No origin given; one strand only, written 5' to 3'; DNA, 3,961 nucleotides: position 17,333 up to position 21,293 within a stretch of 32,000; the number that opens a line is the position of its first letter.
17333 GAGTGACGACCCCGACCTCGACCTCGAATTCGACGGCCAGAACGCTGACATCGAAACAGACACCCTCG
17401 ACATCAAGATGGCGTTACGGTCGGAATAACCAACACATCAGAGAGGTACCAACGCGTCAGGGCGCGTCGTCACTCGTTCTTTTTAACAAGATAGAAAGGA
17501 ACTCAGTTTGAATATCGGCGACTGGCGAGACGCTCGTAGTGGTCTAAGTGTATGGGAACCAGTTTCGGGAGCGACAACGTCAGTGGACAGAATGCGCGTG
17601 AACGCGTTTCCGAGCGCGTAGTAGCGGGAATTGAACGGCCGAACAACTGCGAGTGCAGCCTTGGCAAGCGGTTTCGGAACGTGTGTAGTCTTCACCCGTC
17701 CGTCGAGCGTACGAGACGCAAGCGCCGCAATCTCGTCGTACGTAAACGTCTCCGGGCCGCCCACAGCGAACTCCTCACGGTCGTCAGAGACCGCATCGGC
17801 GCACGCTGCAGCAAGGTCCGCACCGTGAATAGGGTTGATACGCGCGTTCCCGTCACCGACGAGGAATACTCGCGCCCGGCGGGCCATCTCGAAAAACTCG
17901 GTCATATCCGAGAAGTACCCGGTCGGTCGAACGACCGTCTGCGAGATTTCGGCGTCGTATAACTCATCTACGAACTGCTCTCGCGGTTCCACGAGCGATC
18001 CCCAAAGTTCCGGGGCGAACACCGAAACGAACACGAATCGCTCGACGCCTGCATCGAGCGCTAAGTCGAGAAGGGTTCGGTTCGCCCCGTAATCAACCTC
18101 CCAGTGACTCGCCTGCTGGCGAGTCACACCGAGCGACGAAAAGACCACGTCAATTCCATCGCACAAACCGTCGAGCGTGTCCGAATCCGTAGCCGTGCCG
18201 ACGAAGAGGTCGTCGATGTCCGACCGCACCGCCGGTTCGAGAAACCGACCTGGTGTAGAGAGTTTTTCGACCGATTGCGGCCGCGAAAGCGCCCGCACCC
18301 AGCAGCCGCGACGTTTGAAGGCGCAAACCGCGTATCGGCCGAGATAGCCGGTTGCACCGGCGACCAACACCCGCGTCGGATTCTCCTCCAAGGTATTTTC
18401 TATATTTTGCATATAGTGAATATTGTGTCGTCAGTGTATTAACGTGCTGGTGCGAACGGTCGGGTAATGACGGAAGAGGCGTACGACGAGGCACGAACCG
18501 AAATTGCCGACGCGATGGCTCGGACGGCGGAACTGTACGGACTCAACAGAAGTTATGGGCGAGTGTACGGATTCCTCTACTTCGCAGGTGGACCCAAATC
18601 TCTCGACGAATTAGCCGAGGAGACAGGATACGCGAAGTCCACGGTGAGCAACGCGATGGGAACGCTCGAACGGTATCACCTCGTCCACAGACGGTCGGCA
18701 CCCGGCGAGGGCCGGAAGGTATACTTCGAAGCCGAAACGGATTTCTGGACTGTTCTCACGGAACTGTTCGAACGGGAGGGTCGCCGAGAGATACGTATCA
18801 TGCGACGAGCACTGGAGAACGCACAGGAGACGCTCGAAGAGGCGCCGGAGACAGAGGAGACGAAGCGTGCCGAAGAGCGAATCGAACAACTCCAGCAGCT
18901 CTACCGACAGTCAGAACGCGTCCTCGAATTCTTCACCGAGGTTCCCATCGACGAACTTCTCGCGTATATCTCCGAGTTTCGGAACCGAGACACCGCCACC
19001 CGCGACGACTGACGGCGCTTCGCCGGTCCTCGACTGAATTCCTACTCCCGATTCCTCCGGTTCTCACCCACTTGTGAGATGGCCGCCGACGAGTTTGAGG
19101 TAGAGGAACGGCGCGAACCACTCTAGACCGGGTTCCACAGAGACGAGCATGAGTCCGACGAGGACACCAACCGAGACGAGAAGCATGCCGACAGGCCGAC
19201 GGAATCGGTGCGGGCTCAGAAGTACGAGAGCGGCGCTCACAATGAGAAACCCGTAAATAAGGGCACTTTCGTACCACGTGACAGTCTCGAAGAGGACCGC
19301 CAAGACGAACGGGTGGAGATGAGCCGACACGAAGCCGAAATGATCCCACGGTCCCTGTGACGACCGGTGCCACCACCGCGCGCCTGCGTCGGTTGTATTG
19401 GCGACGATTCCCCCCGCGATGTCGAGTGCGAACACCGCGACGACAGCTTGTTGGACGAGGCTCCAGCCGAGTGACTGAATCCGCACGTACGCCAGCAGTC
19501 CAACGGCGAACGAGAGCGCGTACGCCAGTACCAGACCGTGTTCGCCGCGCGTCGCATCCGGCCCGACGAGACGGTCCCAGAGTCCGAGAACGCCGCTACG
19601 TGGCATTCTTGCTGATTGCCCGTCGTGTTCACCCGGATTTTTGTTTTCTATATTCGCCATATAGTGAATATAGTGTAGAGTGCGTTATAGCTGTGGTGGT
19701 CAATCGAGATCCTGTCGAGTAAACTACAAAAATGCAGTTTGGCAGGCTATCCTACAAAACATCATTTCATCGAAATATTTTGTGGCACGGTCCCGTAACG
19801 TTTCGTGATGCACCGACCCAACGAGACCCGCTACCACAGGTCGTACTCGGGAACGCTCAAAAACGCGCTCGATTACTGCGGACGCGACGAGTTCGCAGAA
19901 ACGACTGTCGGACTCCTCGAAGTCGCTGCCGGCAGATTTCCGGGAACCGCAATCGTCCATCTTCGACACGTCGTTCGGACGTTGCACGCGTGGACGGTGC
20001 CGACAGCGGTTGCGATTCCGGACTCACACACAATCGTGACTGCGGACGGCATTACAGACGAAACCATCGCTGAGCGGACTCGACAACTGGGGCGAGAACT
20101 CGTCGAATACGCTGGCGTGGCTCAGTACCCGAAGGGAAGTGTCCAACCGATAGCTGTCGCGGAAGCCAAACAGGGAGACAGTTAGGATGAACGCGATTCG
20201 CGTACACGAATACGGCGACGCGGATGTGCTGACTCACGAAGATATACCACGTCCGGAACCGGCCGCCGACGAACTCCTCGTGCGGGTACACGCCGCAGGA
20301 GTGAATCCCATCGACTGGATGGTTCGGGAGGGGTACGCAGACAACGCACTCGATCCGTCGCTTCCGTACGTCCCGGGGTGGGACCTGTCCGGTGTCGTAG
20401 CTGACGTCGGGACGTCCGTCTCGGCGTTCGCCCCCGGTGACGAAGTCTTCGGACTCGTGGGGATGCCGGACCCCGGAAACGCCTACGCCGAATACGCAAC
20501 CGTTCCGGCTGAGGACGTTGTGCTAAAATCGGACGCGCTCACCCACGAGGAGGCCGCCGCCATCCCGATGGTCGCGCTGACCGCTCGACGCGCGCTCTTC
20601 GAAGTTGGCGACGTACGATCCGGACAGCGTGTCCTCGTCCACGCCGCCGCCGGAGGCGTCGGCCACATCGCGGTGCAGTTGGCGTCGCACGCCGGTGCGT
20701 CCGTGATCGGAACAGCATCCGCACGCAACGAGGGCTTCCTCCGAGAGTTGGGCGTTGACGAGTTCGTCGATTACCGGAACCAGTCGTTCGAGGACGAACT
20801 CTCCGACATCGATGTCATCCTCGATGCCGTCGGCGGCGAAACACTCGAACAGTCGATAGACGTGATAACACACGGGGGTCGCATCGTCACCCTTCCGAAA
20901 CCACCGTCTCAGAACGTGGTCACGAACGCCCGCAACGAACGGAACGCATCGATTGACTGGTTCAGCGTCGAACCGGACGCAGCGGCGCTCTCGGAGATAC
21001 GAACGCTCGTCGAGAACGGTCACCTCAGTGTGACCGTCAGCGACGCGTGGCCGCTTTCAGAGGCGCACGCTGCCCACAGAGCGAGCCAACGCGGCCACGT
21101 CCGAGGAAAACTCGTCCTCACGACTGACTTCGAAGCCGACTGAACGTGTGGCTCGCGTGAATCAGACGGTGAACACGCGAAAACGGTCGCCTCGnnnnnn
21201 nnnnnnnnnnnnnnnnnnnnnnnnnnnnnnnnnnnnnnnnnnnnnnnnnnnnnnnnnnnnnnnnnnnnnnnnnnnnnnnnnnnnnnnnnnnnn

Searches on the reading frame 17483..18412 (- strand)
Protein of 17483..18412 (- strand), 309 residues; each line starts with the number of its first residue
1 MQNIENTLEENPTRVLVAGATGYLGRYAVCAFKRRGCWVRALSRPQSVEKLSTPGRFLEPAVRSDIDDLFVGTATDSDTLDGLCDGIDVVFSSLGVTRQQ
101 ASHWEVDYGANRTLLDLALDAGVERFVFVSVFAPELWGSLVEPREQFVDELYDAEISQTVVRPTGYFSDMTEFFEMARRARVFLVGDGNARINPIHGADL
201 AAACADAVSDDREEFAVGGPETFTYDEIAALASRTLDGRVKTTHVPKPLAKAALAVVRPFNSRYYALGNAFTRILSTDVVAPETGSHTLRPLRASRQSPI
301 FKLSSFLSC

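Call 52: search_protein_families(library=pfam, proteins=[window:17483-18412:-], max_evalue=0.01)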
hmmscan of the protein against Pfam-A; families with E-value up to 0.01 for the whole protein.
window:17483-18412:- (309 aa): 4 families
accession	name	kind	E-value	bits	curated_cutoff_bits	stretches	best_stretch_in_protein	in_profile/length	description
PF05368.20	NmrA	-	3.9e-13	50.1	27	1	14-251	4-249/298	NmrA-like family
PF01370.27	Epimerase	-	3.4e-11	43.4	20.9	1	15-130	1-114/240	NAD dependent epimerase/dehydratase family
PF13460.12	NAD_binding_10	-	6.9e-11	42.8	27.2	1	19-210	1-183/184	NAD(P)H-binding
PF01073.25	3Beta_HSD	-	0.0002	20.9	22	1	16-131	1-116/280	3-beta hydroxysteroid dehydrogenase/isomerase family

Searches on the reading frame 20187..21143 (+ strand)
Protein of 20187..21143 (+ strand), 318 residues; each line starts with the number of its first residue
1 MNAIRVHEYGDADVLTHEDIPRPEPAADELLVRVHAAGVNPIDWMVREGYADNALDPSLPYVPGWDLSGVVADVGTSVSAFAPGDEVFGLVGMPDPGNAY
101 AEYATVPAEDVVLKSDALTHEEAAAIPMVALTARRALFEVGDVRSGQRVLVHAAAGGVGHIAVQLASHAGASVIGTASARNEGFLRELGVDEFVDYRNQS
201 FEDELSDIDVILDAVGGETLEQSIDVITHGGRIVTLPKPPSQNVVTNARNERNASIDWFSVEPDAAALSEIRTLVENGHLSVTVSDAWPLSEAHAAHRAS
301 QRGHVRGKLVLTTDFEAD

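Call 52: search_protein_families(library=pfam, proteins=[window:20187-21143:+], max_evalue=0.01)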
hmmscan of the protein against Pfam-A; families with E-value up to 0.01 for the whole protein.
window:20187-21143:+ (318 aa): 3 families
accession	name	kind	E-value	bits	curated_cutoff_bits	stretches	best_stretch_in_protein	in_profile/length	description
PF13602.12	ADH_zinc_N_2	-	1.7e-27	97.4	27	1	188-311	1-134/134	Zinc-binding dehydrogenase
PF08240.17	ADH_N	-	2.4e-18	66.8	23.5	1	27-114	2-102/104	Alcohol dehydrogenase GroES-like domain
PF00107.32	ADH_zinc_N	-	6.2e-17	62.2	31.8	1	157-240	1-91/129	Zinc-binding dehydrogenase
